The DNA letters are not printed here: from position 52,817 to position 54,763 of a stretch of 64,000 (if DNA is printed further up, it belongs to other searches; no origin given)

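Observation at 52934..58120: Four-gene envelope-modification operon: GT-C glycosyltransferase, sulfotransferase, MprF-flippase-like protein and methyltransferase-GT2 fusion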

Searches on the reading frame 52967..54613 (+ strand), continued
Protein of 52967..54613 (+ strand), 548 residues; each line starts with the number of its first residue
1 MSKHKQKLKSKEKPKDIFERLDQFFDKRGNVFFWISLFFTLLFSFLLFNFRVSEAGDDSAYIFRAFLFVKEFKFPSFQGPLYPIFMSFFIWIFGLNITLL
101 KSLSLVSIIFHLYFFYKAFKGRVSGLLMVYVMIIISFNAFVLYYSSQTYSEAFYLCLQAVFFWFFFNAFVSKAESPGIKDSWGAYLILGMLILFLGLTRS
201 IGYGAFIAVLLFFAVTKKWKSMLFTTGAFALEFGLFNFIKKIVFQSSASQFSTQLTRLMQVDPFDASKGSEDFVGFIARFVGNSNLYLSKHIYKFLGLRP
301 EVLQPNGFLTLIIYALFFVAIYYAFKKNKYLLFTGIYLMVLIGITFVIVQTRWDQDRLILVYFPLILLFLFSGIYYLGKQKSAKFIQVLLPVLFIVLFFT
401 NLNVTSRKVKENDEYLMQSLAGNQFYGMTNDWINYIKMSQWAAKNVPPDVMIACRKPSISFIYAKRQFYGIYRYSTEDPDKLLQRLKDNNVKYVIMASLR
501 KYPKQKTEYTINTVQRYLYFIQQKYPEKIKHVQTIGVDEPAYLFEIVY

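Call 65: search_protein_families(library=pfam, alignment_id=A1, max_evalue=1)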
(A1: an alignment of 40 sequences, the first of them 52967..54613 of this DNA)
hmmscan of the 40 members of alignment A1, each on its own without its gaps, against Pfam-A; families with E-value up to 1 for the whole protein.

A. member 1, window:52967-54613:+ (548 aa): 0 families

B. families by the number of members that match (of 40 scanned): 15 families
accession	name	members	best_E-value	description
PF13231.12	PMT_2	4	2.7e-05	Dolichyl-phosphate-mannose-protein mannosyltransferase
PF04932.20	Wzy_C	4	0.0021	O-Antigen ligase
PF20604.3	DUF6798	2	0.016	Domain of unknown function (DUF6798)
PF03597.20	FixS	2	0.26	Cytochrome oxidase maturation protein cbb3-type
PF09858.14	DUF2085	1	0.0073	Predicted membrane protein (DUF2085)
PF15444.11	TMEM247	1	0.015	Transmembrane protein 247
PF22570.1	LiaF-TM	1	0.031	LiaF transmembrane domain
PF11241.13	DUF3043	1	0.033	Protein of unknown function (DUF3043)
PF20535.3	DUF6750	1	0.069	Family of unknown function (DUF6750)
PF10166.14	DUF2368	1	0.13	Uncharacterised conserved protein (DUF2368)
PF02542.21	YgbB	1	0.21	YgbB family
PF14897.12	EpsG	1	0.32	EpsG family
PF20471.4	DUF6716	1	0.38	Putative glycosyltransferase (DUF6716)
PF03901.23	Glyco_transf_22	1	0.45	Alg9-like mannosyltransferase family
PF13829.11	DUF4191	1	0.79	Domain of unknown function (DUF4191)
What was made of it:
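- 52967..54613 (+): g1: a GT-C-fold membrane glycosyltransferase of an uncurated family. About 11 TM helices, an invariant D57-D58 in the first outward loop, and a C-terminal alpha/beta domain (residues 430-548) predicted to be periplasmic. 4 of 40 homologues give weak PMT_2 hits (call 65).
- On GT-C fold glycosyltransferases (ArnT/PMT/STT3-like): Only 4 of 40 homologues give weak PMT_2 hits, best E 2.7e-5 (call 65).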

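Call 71: search_protein_families(library=pfam, proteins=[L010:11643-12380:+, L003:11659-12408:+, L055:6604-8439:-, L018:11797-13566:+, L028:9142-9837:+], max_evalue=0.001)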
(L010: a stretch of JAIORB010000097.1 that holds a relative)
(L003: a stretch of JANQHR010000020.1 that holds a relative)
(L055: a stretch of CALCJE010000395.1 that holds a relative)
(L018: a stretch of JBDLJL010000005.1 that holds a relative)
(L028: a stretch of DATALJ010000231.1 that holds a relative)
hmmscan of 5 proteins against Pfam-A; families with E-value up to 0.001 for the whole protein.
L010:11643-12380:+ (245 aa): 9 families
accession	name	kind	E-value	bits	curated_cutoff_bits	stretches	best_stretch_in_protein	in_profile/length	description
PF08241.18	Methyltransf_11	-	2.9e-24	85.9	21.2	1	59-150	1-95/95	Methyltransferase domain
PF13649.12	Methyltransf_25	-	1.6e-22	80.5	27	1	58-146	1-97/97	Methyltransferase domain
PF13847.12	Methyltransf_31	-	1.9e-17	63.8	27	1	54-160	3-119/145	Methyltransferase domain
PF08242.18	Methyltransf_12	-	2.4e-17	63.9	30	1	59-147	1-97/98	Methyltransferase domain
PF01209.24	Ubie_methyltran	-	2.1e-15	57.1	20.1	1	44-159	37-160/233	ubiE/COQ5 methyltransferase family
PF13489.12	Methyltransf_23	-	1.3e-10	41.7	27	1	44-197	11-160/164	Methyltransferase domain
PF05401.17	NodS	-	2e-06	28.2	24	1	41-153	29-147/201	Nodulation protein S (NodS)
PF00398.26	RrnaAD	-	5.7e-06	26.1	24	1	53-115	29-93/263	Ribosomal RNA adenine dimethylase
PF05148.21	Methyltransf_8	-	0.0008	19.8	27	0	52-152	70-158/219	Hypothetical methyltransferase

L003:11659-12408:+ (249 aa): 4 families
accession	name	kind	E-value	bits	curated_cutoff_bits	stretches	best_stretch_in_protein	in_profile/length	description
PF08241.18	Methyltransf_11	-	2.6e-10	41.2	21.2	1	83-127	50-94/95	Methyltransferase domain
PF13649.12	Methyltransf_25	-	5.4e-06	27.5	27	1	83-124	54-97/97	Methyltransferase domain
PF13489.12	Methyltransf_23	-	8.2e-06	26.1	27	1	32-157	8-137/164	Methyltransferase domain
PF13847.12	Methyltransf_31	-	9.8e-05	22.5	27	0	85-136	64-117/145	Methyltransferase domain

L055:6604-8439:- (611 aa): 2 families
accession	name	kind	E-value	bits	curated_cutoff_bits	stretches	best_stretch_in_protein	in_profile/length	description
PF00884.28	Sulfatase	-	3e-44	152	25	1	263-534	1-301/301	Sulfatase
PF01663.27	Phosphodiest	-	1.7e-07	31.6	23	1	442-483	180-221/342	Type I phosphodiesterase / nucleotide pyrophosphatase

L018:11797-13566:+ (589 aa): 1 family
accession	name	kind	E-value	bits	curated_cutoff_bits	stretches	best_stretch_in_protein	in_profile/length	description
PF00246.29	Peptidase_M14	-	1.4e-13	51.6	21.6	1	45-188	2-142/286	Zinc carboxypeptidase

L028:9142-9837:+ (231 aa): 1 family
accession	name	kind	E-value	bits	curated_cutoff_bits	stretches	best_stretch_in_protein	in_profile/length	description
PF04298.18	Zn_peptidase_2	-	2.9e-79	266.1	27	1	5-225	1-216/218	Putative neutral zinc metallopeptidase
